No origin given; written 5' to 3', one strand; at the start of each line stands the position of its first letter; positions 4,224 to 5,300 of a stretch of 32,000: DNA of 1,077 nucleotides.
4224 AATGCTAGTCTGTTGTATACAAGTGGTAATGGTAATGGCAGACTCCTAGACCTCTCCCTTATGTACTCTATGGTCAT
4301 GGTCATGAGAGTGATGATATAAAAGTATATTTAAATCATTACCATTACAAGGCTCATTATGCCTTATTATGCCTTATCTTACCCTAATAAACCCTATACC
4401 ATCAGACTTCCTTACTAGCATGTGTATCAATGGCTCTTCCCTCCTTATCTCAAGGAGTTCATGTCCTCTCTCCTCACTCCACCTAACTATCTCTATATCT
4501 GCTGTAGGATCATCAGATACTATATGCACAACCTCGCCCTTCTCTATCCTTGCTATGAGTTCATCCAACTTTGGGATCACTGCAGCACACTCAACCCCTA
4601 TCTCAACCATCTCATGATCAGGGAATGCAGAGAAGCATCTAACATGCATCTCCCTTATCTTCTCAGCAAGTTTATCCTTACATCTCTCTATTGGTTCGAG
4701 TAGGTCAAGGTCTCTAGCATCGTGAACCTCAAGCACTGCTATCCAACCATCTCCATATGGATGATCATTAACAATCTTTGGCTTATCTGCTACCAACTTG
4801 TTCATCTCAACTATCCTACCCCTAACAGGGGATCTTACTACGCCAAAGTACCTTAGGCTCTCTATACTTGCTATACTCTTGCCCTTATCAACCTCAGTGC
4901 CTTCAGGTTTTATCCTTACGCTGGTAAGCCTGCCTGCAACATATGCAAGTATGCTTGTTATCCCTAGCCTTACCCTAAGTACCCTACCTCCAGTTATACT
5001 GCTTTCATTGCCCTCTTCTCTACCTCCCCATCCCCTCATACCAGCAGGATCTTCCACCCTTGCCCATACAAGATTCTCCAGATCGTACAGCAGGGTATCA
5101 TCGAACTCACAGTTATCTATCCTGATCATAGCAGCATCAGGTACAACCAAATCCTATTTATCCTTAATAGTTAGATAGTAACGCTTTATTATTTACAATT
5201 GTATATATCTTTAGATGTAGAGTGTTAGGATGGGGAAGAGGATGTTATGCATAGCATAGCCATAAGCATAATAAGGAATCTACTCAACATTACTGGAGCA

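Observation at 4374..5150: GcvH-like/TusA-like fusion protein with both canonical carrier motifs altered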

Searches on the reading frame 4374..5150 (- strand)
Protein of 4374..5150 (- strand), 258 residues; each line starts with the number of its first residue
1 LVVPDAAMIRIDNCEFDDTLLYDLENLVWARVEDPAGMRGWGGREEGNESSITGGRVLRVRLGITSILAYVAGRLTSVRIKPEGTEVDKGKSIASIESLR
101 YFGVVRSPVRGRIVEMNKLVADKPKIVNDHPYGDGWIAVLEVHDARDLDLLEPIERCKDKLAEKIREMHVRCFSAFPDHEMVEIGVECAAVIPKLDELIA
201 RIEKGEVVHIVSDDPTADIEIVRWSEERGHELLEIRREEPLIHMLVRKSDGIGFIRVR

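Call 3: search_protein_families(library=pfam, proteins=[window:4374-5150:-], max_evalue=10)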
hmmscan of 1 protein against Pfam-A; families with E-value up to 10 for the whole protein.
window:4374-5150:- (258 aa): 4 families
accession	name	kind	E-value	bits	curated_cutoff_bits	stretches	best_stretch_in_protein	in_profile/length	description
PF01597.25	GCV_H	-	1.9e-26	92.8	22.2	1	60-157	18-115/122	Glycine cleavage H-protein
PF01206.22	TusA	-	3.5e-08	33.6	28.6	1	185-248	7-70/70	Sulfurtransferase TusA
PF10879.14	DUF2674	-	0.14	12.2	27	1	116-147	21-53/61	Protein of unknown function (DUF2674)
PF00364.28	Biotin_lipoyl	-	0.15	12.3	22.1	1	81-116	21-56/73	Biotin-requiring enzyme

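Call 4: search_protein_families(library=ncbifam, proteins=[window:4374-5150:-], max_evalue=10)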
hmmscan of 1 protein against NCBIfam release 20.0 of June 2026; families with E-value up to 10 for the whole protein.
window:4374-5150:- (258 aa): 8 families
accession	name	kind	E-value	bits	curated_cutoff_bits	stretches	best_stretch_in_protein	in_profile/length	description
NF002270.0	PRK01202.1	subfamily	5.9e-22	77.8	117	1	60-156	25-121/129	glycine cleavage system protein GcvH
TIGR00527.1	gcvH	equivalog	3.6e-16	59.4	115.85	1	61-149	24-113/129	glycine cleavage system protein GcvH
TIGR03077.1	not_gcvH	equivalog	8.3e-10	38.7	144.05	1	60-147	17-104/110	glycine cleavage protein H-like protein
NF001423.0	PRK00299.1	equivalog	1e-05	25.3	78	1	176-249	7-80/82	sulfurtransferase TusA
NF045810.1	GcvH_rel_desulf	equivalog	1.3e-05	25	150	1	61-146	34-118/167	GcvH-related protein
NF008242.0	PRK11018.1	equivalog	0.00039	20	79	1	192-248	23-78/78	sulfurtransferase-like selenium metabolism protein YedF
NF049973.1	radical_Rv1681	equivalog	0.1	11.5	380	1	191-239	1-49/326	Rv1681 family radical SAM protein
NF006761.0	PRK09282.1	domain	0.16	10.4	402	1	65-117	522-573/591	pyruvate carboxylase subunit B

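Call 5: search_solved_structures(query=window:4374-5150:-, max_evalue=10, show_alignments=4)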
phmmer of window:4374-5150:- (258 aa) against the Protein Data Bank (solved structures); distinct sequences matched with E-value up to 10: 17.
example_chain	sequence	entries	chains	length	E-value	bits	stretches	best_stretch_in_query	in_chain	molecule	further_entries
1onl_A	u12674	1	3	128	7.6e-14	55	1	60-151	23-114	glycine cleavage system H protein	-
2ka7_A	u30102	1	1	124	5e-13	52.3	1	62-151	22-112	Glycine cleavage system H protein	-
1zko_A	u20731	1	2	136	6.6e-13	51.9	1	62-151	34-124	Glycine cleavage system H protein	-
1dxm_A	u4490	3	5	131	3.4e-11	46.3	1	62-149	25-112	H PROTEIN | H PROTEIN OF THE GLYCINE CLEAVAGE SYSTEM | H-PROTEIN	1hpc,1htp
3mxu_A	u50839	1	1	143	2.6e-10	43.4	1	55-151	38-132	Glycine cleavage system H protein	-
3ift_A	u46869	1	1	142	3.8e-10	42.9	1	60-152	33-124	Glycine cleavage system H protein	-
3hgb_A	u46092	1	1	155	4.8e-10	42.6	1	59-152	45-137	Glycine cleavage system H protein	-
3tzu_A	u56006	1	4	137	5.3e-10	42.4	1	60-140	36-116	Glycine cleavage system H protein 1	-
3a7a_B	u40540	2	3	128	8.1e-10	41.8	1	62-151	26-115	Glycine cleavage system H protein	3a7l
3a8i_E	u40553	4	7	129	8.2e-10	41.8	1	62-151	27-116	Glycine cleavage system H protein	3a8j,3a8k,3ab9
2edg_A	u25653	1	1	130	2.5e-09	40.2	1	62-163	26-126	Glycine cleavage system H protein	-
3klr_A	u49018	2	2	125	4e-09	39.5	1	62-160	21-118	Glycine cleavage system H protein | Glycine cleavage system H protein, mitochondrial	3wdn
8ugo_E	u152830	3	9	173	3.6e-08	36.4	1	62-160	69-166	Glycine cleavage system H protein, mitochondrial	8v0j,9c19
1je3_A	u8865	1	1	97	0.00022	24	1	174-248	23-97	HYPOTHETICAL 8.6 KDA PROTEIN IN AMYA-FLIE INTERGENIC REGION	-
1dcj_A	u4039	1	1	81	0.0015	21.2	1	175-248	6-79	YHHP PROTEIN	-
3lvj_C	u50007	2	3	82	0.0016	21.2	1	175-248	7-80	Sulfurtransferase tusA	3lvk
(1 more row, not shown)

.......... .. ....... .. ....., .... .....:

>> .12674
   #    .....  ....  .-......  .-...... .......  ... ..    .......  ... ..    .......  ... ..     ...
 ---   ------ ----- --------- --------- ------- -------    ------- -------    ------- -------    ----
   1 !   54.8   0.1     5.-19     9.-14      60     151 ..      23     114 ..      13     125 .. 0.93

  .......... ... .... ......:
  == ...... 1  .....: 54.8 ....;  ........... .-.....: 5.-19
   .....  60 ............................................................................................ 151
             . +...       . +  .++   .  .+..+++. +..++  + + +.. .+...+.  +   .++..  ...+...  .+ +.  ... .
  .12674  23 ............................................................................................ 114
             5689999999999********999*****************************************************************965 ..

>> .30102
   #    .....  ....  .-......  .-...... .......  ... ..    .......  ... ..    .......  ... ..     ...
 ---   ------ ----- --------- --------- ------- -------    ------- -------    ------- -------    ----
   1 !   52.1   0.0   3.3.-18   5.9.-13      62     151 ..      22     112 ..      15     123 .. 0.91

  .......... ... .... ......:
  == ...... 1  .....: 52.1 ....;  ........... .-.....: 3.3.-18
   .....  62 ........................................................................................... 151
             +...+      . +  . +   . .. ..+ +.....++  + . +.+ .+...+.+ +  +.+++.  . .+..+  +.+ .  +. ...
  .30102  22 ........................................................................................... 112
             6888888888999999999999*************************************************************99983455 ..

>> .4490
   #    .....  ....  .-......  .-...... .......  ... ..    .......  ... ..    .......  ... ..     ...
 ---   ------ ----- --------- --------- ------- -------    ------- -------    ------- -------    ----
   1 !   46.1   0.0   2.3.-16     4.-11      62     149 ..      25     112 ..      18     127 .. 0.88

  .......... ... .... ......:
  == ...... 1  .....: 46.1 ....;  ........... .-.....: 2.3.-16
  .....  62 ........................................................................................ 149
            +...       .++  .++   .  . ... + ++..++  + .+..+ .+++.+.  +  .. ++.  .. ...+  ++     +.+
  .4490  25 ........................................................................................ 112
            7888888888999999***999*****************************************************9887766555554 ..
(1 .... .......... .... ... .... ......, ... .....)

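Call 7: find_homologous_proteins(query=window:4374-5150:-)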
Query window:4374-5150:- (258 aa): 884 proteins with E <= 0.001 among 2011 candidates; the best 120 are listed.
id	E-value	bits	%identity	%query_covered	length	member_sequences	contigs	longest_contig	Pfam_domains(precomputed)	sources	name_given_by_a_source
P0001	2.3e-166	570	100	100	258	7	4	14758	PF01597.26,PF01206.23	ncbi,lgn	-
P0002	3.1e-129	448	83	97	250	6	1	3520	PF01597.26,PF01206.23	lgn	-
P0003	5.6e-126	437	81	93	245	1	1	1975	PF01597.26,PF01206.23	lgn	-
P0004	4.1e-122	425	75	93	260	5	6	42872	PF01597.26,PF01206.23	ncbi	ncbi:MAG: hypothetical protein QW572_04225 [Candidatus Nitrosocaldus sp.]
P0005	3.1e-121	422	78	93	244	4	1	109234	PF01597.26,PF01206.23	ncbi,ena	-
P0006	2.6e-111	389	74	93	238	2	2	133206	PF01597.26,PF01206.23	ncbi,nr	ncbi:MAG: sulfurtransferase TusA family protein [Candidatus Nitrosocaldus sp.]|nr:sulfurtransferase 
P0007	3.9e-90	320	62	94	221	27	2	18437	PF01597.26,PF01206.23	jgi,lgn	-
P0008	9.6e-90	319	61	93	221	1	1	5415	PF01597.26,PF01206.23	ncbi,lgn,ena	-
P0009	5.4e-89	316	63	94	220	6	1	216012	PF01597.26,PF01206.23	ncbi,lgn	-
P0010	8.0e-81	289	56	93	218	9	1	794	PF01597.26,PF01206.23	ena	-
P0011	2.5e-75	271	52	93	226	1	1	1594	PF01597.26,PF01206.23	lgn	-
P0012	7.5e-75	270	51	93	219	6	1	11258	PF01597.26,PF01206.23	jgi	jgi:glycine cleavage system H protein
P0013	1.7e-74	269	49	93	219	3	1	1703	PF01597.26,PF01206.23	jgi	jgi:glycine cleavage system H protein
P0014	2.9e-74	268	51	93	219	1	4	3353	PF01597.26,PF01206.23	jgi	jgi:glycine cleavage system H protein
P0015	3.1e-74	268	51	93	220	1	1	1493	PF01597.26,PF01206.23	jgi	jgi:glycine cleavage system H lipoate-binding protein/TusA-related sulfurtransferase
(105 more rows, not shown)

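Call 13: find_related_loci(query=A1, collection=genome_contigs, flank=8000)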
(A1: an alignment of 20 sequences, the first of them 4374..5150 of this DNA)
Query A1 (258 aa) in genome_contigs; peptide patterns used: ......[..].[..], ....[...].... (x = any residue, [..] = any of these).
165 stretches matched a pattern; 149 encode a relative of the query (tblastn E <= 1e-3); the best 80 are kept; 80 distinct loci.
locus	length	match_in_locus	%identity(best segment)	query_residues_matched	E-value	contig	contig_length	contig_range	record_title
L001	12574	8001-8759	82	6-257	4e-131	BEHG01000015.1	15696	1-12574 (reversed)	Archaeon HR04 DNA, contig: NODE_1063_15, isolate: HRbin04, whole genome shotgun sequence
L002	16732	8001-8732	78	7-248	1e-125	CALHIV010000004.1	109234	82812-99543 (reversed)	MAG: uncultured Nitrososphaerales archaeon isolate S1_Bin_METABAT__108_1 genome assembly, contig: c_000000583917, whole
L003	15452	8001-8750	76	7-254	8e-124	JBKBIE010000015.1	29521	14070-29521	MAG: Candidatus Nitrosocaldus sp. isolate 21I_052.bin.46 NODE_15_length_29521_cov_114.904157, whole genome shotgun seque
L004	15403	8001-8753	75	8-248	3e-120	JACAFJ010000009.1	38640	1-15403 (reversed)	MAG: Candidatus Nitrosocaldus tengchongensis isolate QQ.bins.115137 NODE_9_length_38640_cov_8.75816, whole genome shotgu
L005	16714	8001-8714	74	7-248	2e-115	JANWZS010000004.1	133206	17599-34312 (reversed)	MAG: Candidatus Nitrosocaldus sp. isolate SKYG19 NODE_4_length_133206_cov_4.938871, whole genome shotgun sequence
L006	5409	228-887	60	7-248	7e-97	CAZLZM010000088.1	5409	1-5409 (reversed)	MAG TPA_asm: uncultured Nitrosopumilales archaeon isolate binchicken_co71_71 genome assembly, contig: NODE_6847_length_5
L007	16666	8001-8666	62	7-253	4e-95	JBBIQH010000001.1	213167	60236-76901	MAG: Nitrososphaerales archaeon isolate QH2S170213_bin_321 NODE_23_length_213167_cov_5.04128, whole genome shotgun seque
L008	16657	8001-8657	62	7-249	5e-94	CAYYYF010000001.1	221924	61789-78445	MAG TPA_asm: uncultured Nitrosopumilales archaeon isolate binchicken_co30_36 genome assembly, contig: NODE_60_length_221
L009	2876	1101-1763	50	5-248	1e-82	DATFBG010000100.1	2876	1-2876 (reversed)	MAG TPA_asm: Nitrososphaeraceae archaeon isolate SMAG_U8522 k141_1790292, whole genome shotgun sequence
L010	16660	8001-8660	50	8-249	1e-79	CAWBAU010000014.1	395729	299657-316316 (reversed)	MAG: uncultured Nitrososphaeraceae archaeon isolate MFD09055.bin.2.18 genome assembly, contig: contig_67, whole genome s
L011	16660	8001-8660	50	9-249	1e-79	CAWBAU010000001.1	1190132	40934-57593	MAG: uncultured Nitrososphaeraceae archaeon isolate MFD09055.bin.2.18 genome assembly, contig: contig_1496, whole genome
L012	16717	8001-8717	47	1-249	8e-79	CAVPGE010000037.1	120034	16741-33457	MAG: uncultured Nitrososphaerales archaeon isolate MFD10007.bin.4.328 genome assembly, contig: contig_41363, whole genom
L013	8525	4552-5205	48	9-249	7e-79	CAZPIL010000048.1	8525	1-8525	MAG TPA_asm: uncultured Nitrososphaera sp. isolate SRP284430_co1_57 genome assembly, contig: NODE_6529_length_8525_cov_5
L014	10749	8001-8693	50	6-248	2e-78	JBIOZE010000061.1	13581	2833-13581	MAG: Nitrososphaeraceae archaeon isolate MAG012 k127_3106865, whole genome shotgun sequence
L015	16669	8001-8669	49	6-248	2e-78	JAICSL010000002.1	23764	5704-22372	MAG: Nitrososphaeraceae archaeon isolate GZL_HYHR_2_bin.52 k141_4243715_length_23764_cov_7.9935, whole genome shotgun se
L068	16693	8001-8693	45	4-255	9e-69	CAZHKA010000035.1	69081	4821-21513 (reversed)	MAG TPA_asm: uncultured Candidatus Bathyarchaeia archaeon isolate SRP140028_co1_632 genome assembly, contig: k141_237607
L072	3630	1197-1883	43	3-244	5e-68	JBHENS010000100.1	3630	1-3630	MAG: Nitrososphaeraceae archaeon isolate S5_bin.25.permissive S5_NODE_100, whole genome shotgun sequence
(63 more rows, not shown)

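Call 24: predict_structure(alignment_id=A2)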
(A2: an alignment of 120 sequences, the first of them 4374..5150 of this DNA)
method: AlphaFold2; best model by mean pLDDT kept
length: 258 residues; sequences in the alignment: 120
mean_pLDDT: 78.9   pTM: 0.62
mean pLDDT of the five models: 78.9, 78.7, 78.6, 77.8, 77.5
residues with pLDDT >= 90: 110; 70-90: 91; 50-70: 14; < 50: 43
segments of 3 or more residues with pLDDT < 50: 1-5, 37-54, 175-187, 252-258
pLDDT, mean of each block of 10 residues (from residue 1): 58 90 95 64 33 62 94 90 96 92 93 96 90 95 91 94 89 51 47 77 77 80 86 82 81 39
secondary structure, 60 per line:
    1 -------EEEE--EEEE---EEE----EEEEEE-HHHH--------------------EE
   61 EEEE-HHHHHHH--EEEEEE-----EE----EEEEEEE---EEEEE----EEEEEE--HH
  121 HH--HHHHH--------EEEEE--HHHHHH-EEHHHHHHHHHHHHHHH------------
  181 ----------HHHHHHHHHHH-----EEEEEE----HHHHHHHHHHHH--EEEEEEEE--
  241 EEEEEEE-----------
elements in order: E8-11 E14-17 E21-23 E28-33 H35-38 E59-64 H66-72 E75-80 E92-98 E102-106 E111-116 H119-122 H125-129 E138-142 H145-150 H154-168 H191-201 E207-212 H217-228 E231-238 E241-247

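Call 28: search_protein_families(library=pfam, proteins=[L004:13097-13939:-, L072:545-1006:-, L014:3084-3479:-, L068:6972-8000:+], max_evalue=0.001)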
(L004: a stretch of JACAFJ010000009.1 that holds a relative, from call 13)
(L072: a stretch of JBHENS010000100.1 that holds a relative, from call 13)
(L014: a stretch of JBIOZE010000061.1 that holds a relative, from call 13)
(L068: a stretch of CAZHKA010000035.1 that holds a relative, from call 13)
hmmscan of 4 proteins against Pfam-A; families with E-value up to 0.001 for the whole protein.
L004:13097-13939:- (280 aa): 1 family
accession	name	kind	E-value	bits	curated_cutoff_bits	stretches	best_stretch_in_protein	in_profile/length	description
PF00581.25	Rhodanese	-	6.7e-37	126.5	22.2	2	154-272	5-101/102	Rhodanese-like domain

L072:545-1006:- (153 aa): 0 families

L014:3084-3479:- (131 aa): 0 families

L068:6972-8000:+ (342 aa): 1 family
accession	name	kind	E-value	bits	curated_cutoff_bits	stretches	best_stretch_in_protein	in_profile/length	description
PF00156.33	Pribosyltran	-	3.5e-05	23.6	26.3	1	160-274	26-124/158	Phosphoribosyl transferase domain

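Call 30: fold_search(model_id=the predicted structure, library=pdb)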
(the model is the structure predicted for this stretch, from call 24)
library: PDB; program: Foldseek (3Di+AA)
matches with E <= 10: 1126; with E <= 0.001: 23
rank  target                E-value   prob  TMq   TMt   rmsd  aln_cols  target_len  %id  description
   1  1onl_A                7.5e-12  1.00  0.46  0.91   1.4       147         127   27  Crystal structure of Thermus thermophilus HB8 H-protein of the glycine cleavage system (released 2003-08-26)
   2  9c19_D                1.7e-11  1.00  0.44  0.89   2.6       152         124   19  Structure of human LIAS (released 2025-07-09)
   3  3a8j_E                2.2e-11  1.00  0.45  0.90   1.5       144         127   25  Crystal Structure of ET-EHred complex (released 2010-04-07)
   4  3a8i_E                2.2e-11  1.00  0.46  0.91   1.5       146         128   25  Crystal Structure of ET-EHred-5-CH3-THF complex (released 2010-04-07)
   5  3ab9                  3.5e-11  1.00  0.46  0.90   1.7       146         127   25  Crystal Structure of lipoylated E. coli H-protein (reduced form) (released 2010-04-07)
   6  1htp                  3.5e-11  1.00  0.47  0.89   1.9       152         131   24  REFINED STRUCTURES AT 2 ANGSTROMS AND 2.2 ANGSTROMS OF THE TWO FORMS OF THE H-PROTEIN, A LIPOAMIDE-CONTAINING PROTEIN OF (released 1995-03-31)
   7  3klr                  6.4e-11  1.00  0.45  0.91   1.6       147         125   21  Bovine H-protein at 0.88 angstrom resolution (released 2010-06-09)
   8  8ugo_E                6.8e-11  1.00  0.44  0.92   1.4       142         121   20  Structure of the complex between Human LIAS and H-protein in the presence of 5'-deoxyadenosine (released 2025-07-09)
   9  8ugo_C                7.7e-11  1.00  0.44  0.88   2.7       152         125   19  Structure of the complex between Human LIAS and H-protein in the presence of 5'-deoxyadenosine (released 2025-07-09)
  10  3a7l                  9.2e-11  1.00  0.46  0.91   1.4       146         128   25  Crystal structure of E. coli apoH-protein (released 2010-01-19)
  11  9c19_E                1.3e-10  1.00  0.45  0.91   1.4       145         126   19  Structure of human LIAS (released 2025-07-09)
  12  3a7a_B                1.4e-10  1.00  0.45  0.90   1.5       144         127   24  Crystal structure of E. coli lipoate-protein ligase A in complex with octyl-amp and apoH-protein (released 2010-01-19)
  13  3a8k_E                1.6e-10  1.00  0.45  0.91   1.5       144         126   25  Crystal Structure of ETD97N-EHred complex (released 2010-04-07)
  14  1zko_A                2.8e-10  1.00  0.45  0.88   1.6       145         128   26  Crystal structure of Glycine cleavage system H protein (tm0212) from Thermotoga maritima at 1.65 A resolution (released 2005-05-10)
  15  3hgb                  3.2e-10  1.00  0.43  0.80   3.9       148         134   24  Crystal structure of glycine cleavage system protein H from Mycobacterium tuberculosis (released 2009-05-26)
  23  3lvj_C                9.1e-04  1.00  0.27  0.84   1.8        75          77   24  Crystal Structure of E.coli IscS-TusA complex (form 1) (released 2010-04-21)
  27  1dcj_MODEL_1_A        1.7e-02  1.00  0.26  0.74   2.5        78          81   26  SOLUTION STRUCTURE OF YHHP, A NOVEL ESCHERICHIA COLI PROTEIN IMPLICATED IN THE CELL DIVISION (released 2001-07-18)
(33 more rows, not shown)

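Call 39: search_protein_representatives(alignment_id=A1)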
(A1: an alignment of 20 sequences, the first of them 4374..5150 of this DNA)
Query: 20 sequences, 221 profile positions. Proteins with E-value up to 0.001 (for the whole library): 7034; up to 1e-10: 1242; up to 1e-30: 50. The best 150 are listed.
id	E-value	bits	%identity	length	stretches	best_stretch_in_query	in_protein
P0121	4.0e-84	297.6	-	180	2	2-123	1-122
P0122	4.0e-73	261.7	-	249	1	2-213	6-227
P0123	1.6e-72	259.7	-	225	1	3-220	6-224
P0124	1.9e-71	256.1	-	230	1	2-219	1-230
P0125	3.0e-71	255.5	-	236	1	2-160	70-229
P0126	4.3e-68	245.2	-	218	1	3-219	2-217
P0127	1.7e-67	243.3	-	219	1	2-220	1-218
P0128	5.2e-64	231.9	-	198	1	38-211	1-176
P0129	1.5e-62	227.1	-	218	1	2-220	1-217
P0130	2.3e-60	219.9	-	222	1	2-220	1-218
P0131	4.5e-60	219.0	-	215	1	3-219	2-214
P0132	1.1e-59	217.7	-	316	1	2-219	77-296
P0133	5.3e-58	212.2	-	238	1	2-219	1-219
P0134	6.8e-56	205.3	-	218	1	2-218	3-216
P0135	6.1e-54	198.9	-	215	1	4-219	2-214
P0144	2.5e-49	183.8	-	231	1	2-220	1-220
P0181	1.7e-27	112.5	-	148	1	2-143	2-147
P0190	2.0e-23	99.2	-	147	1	1-144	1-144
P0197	4.1e-22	94.9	-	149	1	5-144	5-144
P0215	2.8e-20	88.9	-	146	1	5-143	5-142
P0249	2.6e-18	82.4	-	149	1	4-144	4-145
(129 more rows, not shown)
